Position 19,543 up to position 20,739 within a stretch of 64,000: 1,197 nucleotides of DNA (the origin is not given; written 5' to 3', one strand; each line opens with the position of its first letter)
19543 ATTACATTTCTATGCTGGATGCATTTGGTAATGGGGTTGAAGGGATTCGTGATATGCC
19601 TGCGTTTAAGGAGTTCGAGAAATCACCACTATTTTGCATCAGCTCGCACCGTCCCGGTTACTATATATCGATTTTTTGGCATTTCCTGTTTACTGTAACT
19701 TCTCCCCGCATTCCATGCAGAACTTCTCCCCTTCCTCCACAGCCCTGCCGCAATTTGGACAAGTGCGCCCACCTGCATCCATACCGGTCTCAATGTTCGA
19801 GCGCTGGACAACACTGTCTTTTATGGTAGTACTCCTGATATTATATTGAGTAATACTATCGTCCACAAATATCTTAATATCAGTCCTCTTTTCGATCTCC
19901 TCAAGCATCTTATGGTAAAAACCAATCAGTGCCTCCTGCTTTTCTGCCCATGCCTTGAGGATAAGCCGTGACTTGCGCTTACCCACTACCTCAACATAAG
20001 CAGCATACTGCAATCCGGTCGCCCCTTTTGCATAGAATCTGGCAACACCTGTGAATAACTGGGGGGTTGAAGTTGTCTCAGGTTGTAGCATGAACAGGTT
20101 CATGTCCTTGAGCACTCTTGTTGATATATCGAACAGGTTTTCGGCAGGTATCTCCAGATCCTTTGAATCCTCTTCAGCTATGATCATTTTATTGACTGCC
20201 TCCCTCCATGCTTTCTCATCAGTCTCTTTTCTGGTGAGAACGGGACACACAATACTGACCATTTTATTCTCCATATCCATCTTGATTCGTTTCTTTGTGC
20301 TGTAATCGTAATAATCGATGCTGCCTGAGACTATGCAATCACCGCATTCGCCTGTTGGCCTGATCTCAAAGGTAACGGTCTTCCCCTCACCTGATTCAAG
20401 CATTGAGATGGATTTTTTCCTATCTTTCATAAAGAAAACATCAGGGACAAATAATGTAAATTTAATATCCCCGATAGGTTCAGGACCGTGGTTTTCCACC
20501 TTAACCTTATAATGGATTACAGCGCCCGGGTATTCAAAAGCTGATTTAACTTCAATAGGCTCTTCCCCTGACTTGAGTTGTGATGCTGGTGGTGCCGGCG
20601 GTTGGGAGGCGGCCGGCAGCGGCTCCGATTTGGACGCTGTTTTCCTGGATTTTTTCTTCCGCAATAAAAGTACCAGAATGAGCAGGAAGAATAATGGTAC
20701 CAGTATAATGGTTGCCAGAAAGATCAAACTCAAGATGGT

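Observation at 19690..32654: Cluster of five paralogous genes sharing a C-terminal zinc-ribbon module grafted onto unrelated N-terminal sensor-like domains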

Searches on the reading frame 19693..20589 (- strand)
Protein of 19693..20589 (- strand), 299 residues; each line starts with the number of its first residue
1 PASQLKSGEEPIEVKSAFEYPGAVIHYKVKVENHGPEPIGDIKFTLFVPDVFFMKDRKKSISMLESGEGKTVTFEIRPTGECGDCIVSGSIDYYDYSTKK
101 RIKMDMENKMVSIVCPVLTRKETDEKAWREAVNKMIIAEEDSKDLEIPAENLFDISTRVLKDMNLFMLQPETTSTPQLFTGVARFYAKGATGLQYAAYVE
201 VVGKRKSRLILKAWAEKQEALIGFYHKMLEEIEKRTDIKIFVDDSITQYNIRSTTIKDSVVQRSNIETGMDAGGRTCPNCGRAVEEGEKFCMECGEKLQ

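Call 10: search_solved_structures(query=A1, max_evalue=10)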
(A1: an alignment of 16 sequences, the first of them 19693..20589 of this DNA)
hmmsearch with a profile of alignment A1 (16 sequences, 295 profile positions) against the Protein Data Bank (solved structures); distinct sequences matched with E-value up to 10: 13.
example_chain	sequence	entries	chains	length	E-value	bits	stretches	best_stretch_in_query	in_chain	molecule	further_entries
9fyn_A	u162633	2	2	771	0.0011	21.5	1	19-99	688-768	lacto-n-biosidase GH20 | TrpyGH20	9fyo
9sfa_A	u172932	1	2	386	0.022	17.2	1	272-295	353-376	Putative regulatory protein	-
4l6e_A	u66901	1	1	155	0.032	16.7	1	26-106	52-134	E3 SUMO-protein ligase RanBP2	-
5li0_4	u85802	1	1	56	0.053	16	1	270-293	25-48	50S ribosomal protein L32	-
4wce_Z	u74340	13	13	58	0.057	15.9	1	270-293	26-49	50S ribosomal protein L32 | Large ribosomal subunit protein bL32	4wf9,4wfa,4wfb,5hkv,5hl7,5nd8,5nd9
9e6q_Ad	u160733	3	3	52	0.15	14.5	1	266-292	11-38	Large ribosomal subunit protein eL37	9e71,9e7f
2nyd_A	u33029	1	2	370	0.27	13.7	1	25-97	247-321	UPF0135 protein SA1388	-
3lnl_A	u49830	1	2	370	0.27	13.6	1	25-97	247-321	UPF0135 protein SA1388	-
8s05_C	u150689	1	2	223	1.5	11.2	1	271-294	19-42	Conserved protein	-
3eo6_A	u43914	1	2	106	1.6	11.1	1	158-192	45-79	protein of unknown function (DUF1255)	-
9i1i_A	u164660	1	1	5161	5.7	9.3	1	273-295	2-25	E3 ubiquitin-protein ligase RNF213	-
7oik_A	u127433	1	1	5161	5.7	9.3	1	273-295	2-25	E3 ubiquitin-protein ligase RNF213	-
9qtr_i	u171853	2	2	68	8.4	8.8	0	273-293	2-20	Conserved protein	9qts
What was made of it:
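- Tried and rejected: PDB sequence profile search with A1: only Ig-like or ribosomal zinc-ribbon noise (call 10).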

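Call 17: predict_structure(alignment_id=A1)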
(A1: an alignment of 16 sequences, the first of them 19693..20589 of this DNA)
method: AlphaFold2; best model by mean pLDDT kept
length: 299 residues; sequences in the alignment: 16
mean_pLDDT: 79.9   pTM: 0.65
mean pLDDT of the five models: 79.9, 79.8, 72.3, 71.7, 71.4
residues with pLDDT >= 90: 133; 70-90: 110; 50-70: 17; < 50: 39
segments of 3 or more residues with pLDDT < 50: 1-7, 242-273
pLDDT, mean of each block of 10 residues (from residue 1): 46 87 83 94 89 82 95 83 82 94 92 83 95 86 84 95 96 94 95 93 90 87 85 77 35 25 25 65 79 81
secondary structure, 60 per line:
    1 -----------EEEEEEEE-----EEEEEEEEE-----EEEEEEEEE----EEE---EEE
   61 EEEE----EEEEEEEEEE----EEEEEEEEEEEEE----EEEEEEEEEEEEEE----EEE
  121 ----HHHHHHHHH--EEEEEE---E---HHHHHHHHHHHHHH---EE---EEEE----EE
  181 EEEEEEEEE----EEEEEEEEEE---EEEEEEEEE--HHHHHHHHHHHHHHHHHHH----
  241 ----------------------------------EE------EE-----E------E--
elements in order: E12-19 E25-33 E39-47 E52-54 E58-64 E69-78 E83-95 E100-113 E118-120 H125-133 E136-141 H149-162 E171-174 E179-189 E194-203 E207-215 H218-236
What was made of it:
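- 19690..21381 (-): Gene A (563 aa): signal peptide, S-layer-like/PEGA ectodomain, TM (res 222-240), Ig-like subdomain (20230-20556), platform subdomain (19882-20217), disordered linker with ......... (19765-19881), zinc ribbon (19693-19764). AF2 pLDDT 79.9, with the linker below 50 (call 17).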

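Call 22: find_related_loci(query=A1, collection=genome_contigs, flank=10000)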
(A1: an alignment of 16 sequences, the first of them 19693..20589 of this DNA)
Query A1 (299 aa) in genome_contigs; peptide patterns used: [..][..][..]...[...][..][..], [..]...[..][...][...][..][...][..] (x = any residue, [..] = any of these).
148 stretches matched a pattern; 64 encode a relative of the query (tblastn E <= 1e-3); 61 distinct loci.
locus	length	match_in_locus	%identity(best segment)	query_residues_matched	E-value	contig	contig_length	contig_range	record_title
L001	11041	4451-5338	91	3-298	0e+0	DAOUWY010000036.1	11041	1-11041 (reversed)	MAG TPA_asm: Methanosarcinales archaeon isolate CSMAG_887 CSMAG_887_k141_28754_length_11041_cov_307.1575, whole genome s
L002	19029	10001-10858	72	11-299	4e-144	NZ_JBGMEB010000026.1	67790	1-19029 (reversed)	MAG: Methanomethylovorans sp. isolate DMCM NODE_72_length_67790_cov_30.062900, whole genome shotgun sequence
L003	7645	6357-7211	72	11-298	3e-141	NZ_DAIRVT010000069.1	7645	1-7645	MAG: Methanomethylovorans sp. isolate CTOTU29525 NODE_5137_length_7645_cov_13.810408, whole genome shotgun sequence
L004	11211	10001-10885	70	1-299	4e-141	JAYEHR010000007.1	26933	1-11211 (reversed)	MAG: Methanobacteriota archaeon isolate MAG213 MAG213_7, whole genome shotgun sequence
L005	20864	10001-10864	70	7-298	1e-140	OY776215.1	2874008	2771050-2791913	MAG: uncultured Methanolobus sp. isolate 56865bd2-6141-42f0-955c-5236203a12ea genome assembly, chromosome: 1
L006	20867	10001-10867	69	7-299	5e-141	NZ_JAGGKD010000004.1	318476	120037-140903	Methanolobus bombayensis strain DSM 7082 Ga0451168_04, whole genome shotgun sequence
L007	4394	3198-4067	69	7-299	3e-143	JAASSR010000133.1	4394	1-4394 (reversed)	MAG: Methanolobus sp. isolate KhS_metabat.2 KhS_C12476, whole genome shotgun sequence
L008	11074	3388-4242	71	11-298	4e-141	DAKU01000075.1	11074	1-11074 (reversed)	MAG TPA_asm: Methanosarcinaceae archaeon UBA470 UBA470_contig_16144, whole genome shotgun sequence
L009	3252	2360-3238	68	3-299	2e-145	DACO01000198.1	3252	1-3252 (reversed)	MAG TPA_asm: Methanolobus sp. UBA118 UBA118_contig_12422, whole genome shotgun sequence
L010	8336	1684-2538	70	11-298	8e-140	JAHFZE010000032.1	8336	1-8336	MAG: Methanomethylovorans sp. isolate MAG 282 R1_Bin_00312_4_000000000049, whole genome shotgun sequence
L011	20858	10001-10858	69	9-298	2e-139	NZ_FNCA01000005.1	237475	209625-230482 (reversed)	Methanolobus vulcani strain PL 12/M, whole genome shotgun sequence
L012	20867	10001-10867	69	7-298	5e-139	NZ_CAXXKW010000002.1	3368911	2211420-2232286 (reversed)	MAG: uncultured Methanolobus sp. isolate 63462039-51cf-4655-9c85-af1f4e349c88 contig_2, whole genome shotgun sequence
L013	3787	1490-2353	69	7-298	4e-143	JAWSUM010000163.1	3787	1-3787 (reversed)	MAG: Methanolobus sp. isolate B4G8CH4-11 NODE_3565_length_3787_cov_5.757235, whole genome shotgun sequence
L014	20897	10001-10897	68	2-299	6e-138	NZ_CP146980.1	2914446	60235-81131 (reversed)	Methanolobus sp. ZRKC2 chromosome, complete genome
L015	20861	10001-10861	68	9-298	9e-138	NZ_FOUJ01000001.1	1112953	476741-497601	Methanolobus profundi strain Mob M, whole genome shotgun sequence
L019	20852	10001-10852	67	12-298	7e-135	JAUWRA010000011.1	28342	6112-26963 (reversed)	MAG: Methanosarcinales archaeon isolate CSMAG_2516 CSMAG_2516_k141_976922_length_28342_cov_106.9969, whole genome shotgu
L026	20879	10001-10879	62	8-298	3e-126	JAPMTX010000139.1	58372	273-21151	MAG: Candidatus Methanoperedens sp. isolate LC 1 LC_0.1_scaffold_110, whole genome shotgun sequence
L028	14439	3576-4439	60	12-298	4e-118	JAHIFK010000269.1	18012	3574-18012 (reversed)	MAG: Methanobacteriota archaeon isolate KR11_0.1_MetaG.mb.84 KR11_0.1_MetaG.mb.84_k141_995931, whole genome shotgun sequ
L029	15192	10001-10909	56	1-298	7e-115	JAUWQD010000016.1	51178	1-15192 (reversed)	MAG: Methanosarcinaceae archaeon isolate CSMAG_2493 CSMAG_2493_k141_780607_length_51178_cov_26.0259, whole genome shotgu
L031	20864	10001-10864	57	12-298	3e-112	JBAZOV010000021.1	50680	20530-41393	MAG: Candidatus Methanoperedens sp. isolate SO_2017_SWC_14 scaffold_627_c1_LP-4_2017, whole genome shotgun sequence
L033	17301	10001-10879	57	9-299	4e-109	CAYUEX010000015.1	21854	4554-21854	MAG TPA_asm: uncultured Halobacteria archaeon isolate binchicken_co332_136 genome assembly, contig: NODE_346_length_2185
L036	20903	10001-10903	53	1-299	9e-107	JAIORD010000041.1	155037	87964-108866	MAG: Methanococcoides sp. isolate SMBSF09 20072_Bin_1_contigs_1_c_000000000011, whole genome shotgun sequence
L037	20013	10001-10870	53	12-298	5e-106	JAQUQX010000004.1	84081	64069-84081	MAG: Candidatus Methanoperedens sp. isolate STD1_6 NODE_560_length_84081_cov_19.776783_Sandtown_D1, whole genome shotgun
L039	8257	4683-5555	56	12-298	9e-105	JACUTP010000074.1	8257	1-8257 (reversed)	MAG: Candidatus Methanoperedenaceae archaeon isolate Kmv03 NODE_4144_length_8257_cov_40.728969, whole genome shotgun seq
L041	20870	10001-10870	55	12-299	2e-103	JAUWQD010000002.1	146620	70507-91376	MAG: Methanosarcinaceae archaeon isolate CSMAG_2493 CSMAG_2493_k141_407956_length_146620_cov_22.9916, whole genome shotg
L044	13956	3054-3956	52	1-298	5e-102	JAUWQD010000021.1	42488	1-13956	MAG: Methanosarcinaceae archaeon isolate CSMAG_2493 CSMAG_2493_k141_1037041_length_42488_cov_23.5363, whole genome shotg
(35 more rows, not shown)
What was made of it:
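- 61 related loci were found, nearly all Methanosarcinales (call 22).
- Tried and rejected: The genome scan found 61 loci (call 22).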

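Call 52: search_protein_families(library=pfam, proteins=[L005:4145-5887:-, L005:9353-10870:+, L005:1437-2750:-, L005:2817-4082:-, L037:16025-17935:+, L019:1876-4332:-, L019:14391-15899:+, L039:6211-7080:+, L031:10883-11392:+, L026:13150-15303:+], max_evalue=0.001)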
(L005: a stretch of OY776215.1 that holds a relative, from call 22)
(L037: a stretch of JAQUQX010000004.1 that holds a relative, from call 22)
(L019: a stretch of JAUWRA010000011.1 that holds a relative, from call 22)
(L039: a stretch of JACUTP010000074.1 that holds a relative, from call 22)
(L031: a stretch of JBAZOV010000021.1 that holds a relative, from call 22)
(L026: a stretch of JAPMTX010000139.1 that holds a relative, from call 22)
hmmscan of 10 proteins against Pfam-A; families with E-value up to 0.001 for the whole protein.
L005:4145-5887:- (580 aa): 3 families
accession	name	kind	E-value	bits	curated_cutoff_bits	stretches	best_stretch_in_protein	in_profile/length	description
PF13240.11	Zn_Ribbon_1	-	3.5e-07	30.2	25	1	554-575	1-22/23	zinc-ribbon domain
PF13248.11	Zn_ribbon_3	-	9.8e-06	25.3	27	1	554-575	4-25/26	zinc-ribbon domain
PF12773.13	DZR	-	0.00018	22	27.3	1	555-575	1-21/45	Double zinc ribbon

L005:9353-10870:+ (505 aa): 4 families
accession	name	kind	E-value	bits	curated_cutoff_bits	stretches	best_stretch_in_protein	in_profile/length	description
PF13240.11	Zn_Ribbon_1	-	1.5e-06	28.2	25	1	482-504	1-23/23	zinc-ribbon domain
PF24460.1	DUF7575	-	0.00014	21.6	28.5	1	480-505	3-28/28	Domain of unknown function (DUF7575)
PF12773.13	DZR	-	0.00018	22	27.3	1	483-501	27-45/45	Double zinc ribbon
PF17032.10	Zn_ribbon_15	-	0.0008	20.6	28.9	0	475-501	51-73/73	zinc-ribbon family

L005:1437-2750:- (437 aa): 0 families

L005:2817-4082:- (421 aa): 2 families
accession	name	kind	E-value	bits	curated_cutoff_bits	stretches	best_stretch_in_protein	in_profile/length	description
PF00927.28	Transglut_C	-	7.7e-08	32.9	26.6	0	211-282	3-80/106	Transglutaminase family, C-terminal ig like domain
PF23643.1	TRAPPC13_C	-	7.5e-06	26.4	27.9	0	328-396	5-73/95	Trafficking protein particle complex subunit 13, C-terminal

L037:16025-17935:+ (636 aa): 1 family
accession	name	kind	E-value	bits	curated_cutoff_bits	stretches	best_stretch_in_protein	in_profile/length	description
PF03781.23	FGE-sulfatase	-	1.6e-43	149.7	23.3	1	419-634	4-255/255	Sulfatase-modifying factor enzyme 1-like domain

L019:1876-4332:- (818 aa): 17 families
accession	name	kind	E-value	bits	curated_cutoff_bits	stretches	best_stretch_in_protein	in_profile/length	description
PF13570.13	Beta-prop_ACSF4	-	1.6e-22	80.7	133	2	49-190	109-254/329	Beta-alanine-activating enzyme, beta-propeller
PF18975.6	DUF5711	-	1.3e-16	61.2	26.3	2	63-209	9-157/344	Family of unknown function (DUF5711)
PF13360.13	PQQ_2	-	1.9e-14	54.3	27.6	2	172-396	3-221/233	Outer membrane protein assembly factor BamB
PF23414.1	Beta-prop_EML_2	-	6e-13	49.2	90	0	122-253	10-146/266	Echinoderm microtubule-associated protein second beta-propeller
PF25174.1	Beta-prop_THOC3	-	1.1e-11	44.7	305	1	72-249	3-189/272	THOC3 beta-propeller domain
PF00400.38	WD40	-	1.2e-11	45.1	27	0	70-99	9-39/39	WD domain, G-beta repeat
PF25292.1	Beta-prop_CGLA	-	6.8e-11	42.6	26.8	1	164-267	1-108/316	Lambda-carrageenase beta-propeller domain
PF23411.1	Beta-prop_Vps41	-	2.9e-09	37.1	33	0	68-122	51-106/332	Vps42 beta-propeller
PF24817.1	WD40_WDHD1_1st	-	1.6e-08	34.5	109.9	0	69-105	220-256/291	WDHD1 first WD40 domain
PF24796.1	WDR55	-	5.4e-08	32.7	200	1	63-220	44-209/296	WDR55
PF24814.1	WD40_Prp19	-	1.2e-07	31.5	320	1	69-140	175-248/281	Prp19 WD40 domain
PF22701.2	Mala_s_1-like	-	1.4e-07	31.9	27.5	1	82-229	9-168/195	Mal s 1 allergenic protein-like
PF23409.1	Beta-prop_EML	-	4.5e-07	30.1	88.2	0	276-334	159-216/267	Echinoderm microtubule-associated protein first beta-propeller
PF12894.13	ANAPC4_WD40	-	5.7e-07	30.1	22.9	0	352-399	16-67/91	Anaphase-promoting complex subunit 4 WD40 domain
PF23389.1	Beta-prop_WDR19_1st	-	1.8e-05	24.4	27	0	81-180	8-111/325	WDR19 first beta-propeller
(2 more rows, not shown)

L019:14391-15899:+ (502 aa): 0 families

L039:6211-7080:+ (289 aa): 11 families
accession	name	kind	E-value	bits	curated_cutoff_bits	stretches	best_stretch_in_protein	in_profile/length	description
PF13646.12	HEAT_2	-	3.1e-24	85.5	27.7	3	18-108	6-88/88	HEAT repeats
PF02985.28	HEAT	-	4.9e-23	79.4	23.5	0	195-219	3-27/31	HEAT repeat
PF13513.12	HEAT_EZ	-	2.6e-19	69.7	27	0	194-216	30-52/55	HEAT-like repeat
PF12717.13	Cnd1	-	9.3e-16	58.7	26.4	3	10-106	20-119/162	non-SMC mitotic condensation complex subunit 1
PF00514.29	Arm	-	3.7e-14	52.6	20.6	0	188-216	8-36/41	Armadillo/beta-catenin-like repeat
PF01602.26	Adaptin_N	-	2.3e-09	36.8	37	0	161-239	119-199/524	Adaptin N terminal region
PF03130.22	HEAT_PBS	-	2e-07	31.3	20.9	0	63-92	1-25/27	PBS lyase HEAT-like repeat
PF13240.11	Zn_Ribbon_1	-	1.5e-05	25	25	1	266-285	1-20/23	zinc-ribbon domain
PF21581.3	SCD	-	6.1e-05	23.7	27.5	0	194-222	32-60/75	Stromalin conservative domain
PF12773.13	DZR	-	0.00011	22.7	27.3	1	267-285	1-19/45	Double zinc ribbon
PF21547.3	TTI1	-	0.00091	19.5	27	0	196-221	3-28/90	TELO2-interacting protein 1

L031:10883-11392:+ (169 aa): 2 families
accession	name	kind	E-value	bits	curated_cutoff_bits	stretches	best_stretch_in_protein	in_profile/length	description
PF12773.13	DZR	-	0.00015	22.3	27.3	1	146-166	25-45/45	Double zinc ribbon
PF13240.11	Zn_Ribbon_1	-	0.00023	21.3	25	1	147-169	1-23/23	zinc-ribbon domain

L026:13150-15303:+ (717 aa): 29 families (the best 25 are shown)
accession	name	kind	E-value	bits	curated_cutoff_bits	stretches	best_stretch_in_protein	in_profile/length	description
PF13181.12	TPR_8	-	4.1e-37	123.6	25.7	4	142-174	2-34/34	Tetratricopeptide repeat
PF00515.34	TPR_1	-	8.2e-37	124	27.8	4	37-65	6-34/34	Tetratricopeptide repeat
PF07719.23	TPR_2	-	1.2e-36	122.2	27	4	38-65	7-34/34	Tetratricopeptide repeat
PF13431.12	TPR_17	-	1.8e-32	109.3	24.4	2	54-85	1-32/34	Tetratricopeptide repeat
PF13414.12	TPR_11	-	5.6e-29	100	26.8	2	39-80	1-42/42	TPR repeat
PF13432.12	TPR_16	-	2.8e-28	98.4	32.7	2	37-99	2-64/65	Tetratricopeptide repeat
PF13428.12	TPR_14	-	2e-24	84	23.5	1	38-73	7-42/44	Tetratricopeptide repeat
PF14559.12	TPR_19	-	3.7e-20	72.5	25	2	155-212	5-62/68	Tetratricopeptide repeat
PF13424.12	TPR_12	-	2.7e-17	63.1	30.1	1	180-238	8-74/77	Tetratricopeptide repeat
PF13371.12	TPR_9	-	6.7e-16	58.5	35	1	42-100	5-63/73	Tetratricopeptide repeat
PF23914.1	TPR_CcmH_CycH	-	3.3e-15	56.7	42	2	135-197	44-109/158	Cytochrome c-type biogenesis protein H TPR domain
PF12895.13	ANAPC3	-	3e-14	53.5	27.2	2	157-234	5-81/82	Anaphase-promoting complex, cyclosome, subunit 3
PF13174.12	TPR_6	-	2e-12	47.3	26.3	0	142-173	1-32/33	Tetratricopeptide repeat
PF01239.28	PPTA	-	2.8e-12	46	29.5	0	48-76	1-29/32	Protein prenyltransferase alpha subunit repeat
PF13374.12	TPR_10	-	1.7e-10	41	27.5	0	37-61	7-31/42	Tetratricopeptide repeat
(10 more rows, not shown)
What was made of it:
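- On Meth_adaptin ESCRT system: In Methanolobus loci the corresponding slot holds an Ig-like 421-aa protein (call 52).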

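Call 56: search_protein_families(library=pfam, proteins=[L033:10991-12337:+, L044:1803-3959:+, L033:9194-10882:+, L033:7951-9159:+, L033:3904-5439:+, L029:1771-2640:-, L029:2662-5112:-, L028:1548-4451:+, L036:8723-10906:+, L041:9389-10873:+], max_evalue=0.0001)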
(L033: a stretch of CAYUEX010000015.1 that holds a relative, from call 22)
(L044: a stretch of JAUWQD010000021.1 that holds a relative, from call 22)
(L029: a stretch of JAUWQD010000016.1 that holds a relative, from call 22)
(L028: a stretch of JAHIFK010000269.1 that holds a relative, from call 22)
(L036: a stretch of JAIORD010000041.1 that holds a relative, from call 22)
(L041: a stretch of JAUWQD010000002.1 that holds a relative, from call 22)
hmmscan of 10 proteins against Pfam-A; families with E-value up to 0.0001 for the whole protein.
L033:10991-12337:+ (448 aa): 4 families
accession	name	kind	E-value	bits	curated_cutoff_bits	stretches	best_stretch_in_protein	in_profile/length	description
PF13240.11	Zn_Ribbon_1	-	2e-06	27.9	25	1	425-446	1-22/23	zinc-ribbon domain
PF13248.11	Zn_ribbon_3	-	8.3e-06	25.5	27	1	424-447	3-26/26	zinc-ribbon domain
PF12773.13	DZR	-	3.8e-05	24.2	27.3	1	425-444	26-45/45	Double zinc ribbon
PF17032.10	Zn_ribbon_15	-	6.8e-05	24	28.9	0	419-444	48-73/73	zinc-ribbon family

L044:1803-3959:+ (718 aa): 4 families
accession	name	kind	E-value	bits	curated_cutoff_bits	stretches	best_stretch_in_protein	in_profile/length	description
PF08308.17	PEGA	-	9e-58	192.5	20.8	3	228-294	2-68/71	PEGA domain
PF13620.12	CarboxypepD_reg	-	3.8e-08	34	32.3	0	254-293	41-81/82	Carboxypeptidase regulatory-like domain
PF13715.12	CarbopepD_reg_2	-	1.9e-06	28.2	32.2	0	237-292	15-75/88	CarboxypepD_reg-like domain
PF20608.4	Phage_tube_C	-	1.1e-05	26.2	24.1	0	189-212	56-79/82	Phage tail tube protein C-terminal domain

L033:9194-10882:+ (562 aa): 3 families
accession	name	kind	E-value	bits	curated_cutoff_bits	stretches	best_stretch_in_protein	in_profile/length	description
PF13240.11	Zn_Ribbon_1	-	3.2e-07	30.4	25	1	539-561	1-23/23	zinc-ribbon domain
PF13248.11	Zn_ribbon_3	-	3.7e-07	29.8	27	1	538-561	3-26/26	zinc-ribbon domain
PF12773.13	DZR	-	2.2e-05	25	27.3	1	540-558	27-45/45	Double zinc ribbon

L033:7951-9159:+ (402 aa): 2 families
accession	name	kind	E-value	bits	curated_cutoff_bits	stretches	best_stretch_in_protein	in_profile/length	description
PF13240.11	Zn_Ribbon_1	-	1.3e-07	31.6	25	1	379-400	1-22/23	zinc-ribbon domain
PF13248.11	Zn_ribbon_3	-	7.3e-06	25.7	27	1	378-400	3-25/26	zinc-ribbon domain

L033:3904-5439:+ (511 aa): 3 families
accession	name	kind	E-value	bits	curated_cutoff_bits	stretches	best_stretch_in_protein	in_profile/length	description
PF13240.11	Zn_Ribbon_1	-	1.1e-06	28.7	25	1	488-509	1-22/23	zinc-ribbon domain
PF13248.11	Zn_ribbon_3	-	1.5e-05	24.7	27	1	487-509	3-25/26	zinc-ribbon domain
PF12773.13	DZR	-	5.6e-05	23.7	27.3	1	487-507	25-45/45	Double zinc ribbon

L029:1771-2640:- (289 aa): 18 families
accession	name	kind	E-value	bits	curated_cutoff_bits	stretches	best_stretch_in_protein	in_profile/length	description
PF02985.28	HEAT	-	5.9e-32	107.1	23.5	0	54-82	2-30/31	HEAT repeat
PF12717.13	Cnd1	-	1.9e-20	74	26.4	2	162-237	23-101/162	non-SMC mitotic condensation complex subunit 1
PF13646.12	HEAT_2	-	1.9e-20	73.4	27.7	2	25-113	8-88/88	HEAT repeats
PF13513.12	HEAT_EZ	-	7.1e-16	58.7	27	0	139-187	2-55/55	HEAT-like repeat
PF01602.26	Adaptin_N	-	4.2e-13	49.2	37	2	126-235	81-184/524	Adaptin N terminal region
PF00514.29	Arm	-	9.7e-12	44.9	20.6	0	50-80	10-40/41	Armadillo/beta-catenin-like repeat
PF03130.22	HEAT_PBS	-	7.9e-09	35.6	20.9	0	68-99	1-27/27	PBS lyase HEAT-like repeat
PF20168.4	PDS5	-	1.1e-08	33.8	27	0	164-235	325-399/1053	Sister chromatid cohesion protein PDS5 protein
PF21581.3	SCD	-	4.9e-07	30.4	27.5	0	201-226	35-60/75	Stromalin conservative domain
PF13240.11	Zn_Ribbon_1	-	1.6e-06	28.1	25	1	267-287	2-22/23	zinc-ribbon domain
PF25786.1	HEAT_GCN1_C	-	6.3e-06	26.7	27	0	125-188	28-95/151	GCN1-like, C-terminal HEAT repeats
PF21547.3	TTI1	-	8.2e-06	26.1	27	0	162-189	1-28/90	TELO2-interacting protein 1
PF12348.14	CLASP_N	-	3e-05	24.1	27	0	160-241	94-172/227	CLASP N terminal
PF12773.13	DZR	-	3.2e-05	24.4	27.3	1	264-285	24-45/45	Double zinc ribbon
PF24460.1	DUF7575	-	4.1e-05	23.3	28.5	1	263-288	2-27/28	Domain of unknown function (DUF7575)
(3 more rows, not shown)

L029:2662-5112:- (816 aa): 2 families
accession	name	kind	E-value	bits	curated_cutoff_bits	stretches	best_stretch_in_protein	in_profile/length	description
PF13240.11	Zn_Ribbon_1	-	2.6e-07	30.7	25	1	794-814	2-22/23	zinc-ribbon domain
PF13248.11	Zn_ribbon_3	-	4.4e-06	26.4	27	1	791-815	2-26/26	zinc-ribbon domain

L028:1548-4451:+ (967 aa): 6 families
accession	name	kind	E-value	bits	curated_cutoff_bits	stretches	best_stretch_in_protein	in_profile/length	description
PF08308.17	PEGA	-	5.6e-54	180.4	20.8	3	467-532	2-67/71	PEGA domain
PF13360.13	PQQ_2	-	4.1e-38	131.8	27.6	3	81-182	2-101/233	Outer membrane protein assembly factor BamB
PF13570.13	Beta-prop_ACSF4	-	1.4e-26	94.1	133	2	195-396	47-243/329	Beta-alanine-activating enzyme, beta-propeller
PF01011.28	PQQ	-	7e-19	68.4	26.7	0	148-228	51-134/595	Glucose/ethanol/alcohol dehydrogenase, beta-propeller domain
PF13620.12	CarboxypepD_reg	-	9.6e-08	32.7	32.3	0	563-602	41-81/82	Carboxypeptidase regulatory-like domain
PF25293.1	Beta-prop_EMC1_N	-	1.1e-06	28.9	34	0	76-239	35-198/219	EMC1 N-terminal beta-propeller domain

L036:8723-10906:+ (727 aa): 4 families
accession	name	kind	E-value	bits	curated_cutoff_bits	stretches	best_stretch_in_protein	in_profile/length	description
PF08308.17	PEGA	-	2.3e-50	168.8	20.8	3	297-362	2-67/71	PEGA domain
PF13620.12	CarboxypepD_reg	-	2.2e-08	34.8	32.3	0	254-286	42-75/82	Carboxypeptidase regulatory-like domain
PF13715.12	CarbopepD_reg_2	-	2.3e-07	31.2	32.2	0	236-294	15-78/88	CarboxypepD_reg-like domain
PF20608.4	Phage_tube_C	-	2.6e-07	31.3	24.1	0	185-211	53-79/82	Phage tail tube protein C-terminal domain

L041:9389-10873:+ (494 aa): 1 family
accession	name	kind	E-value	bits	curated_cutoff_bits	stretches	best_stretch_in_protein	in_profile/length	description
PF12773.13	DZR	-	8.5e-05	23.1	27.3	0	469-490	24-45/45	Double zinc ribbon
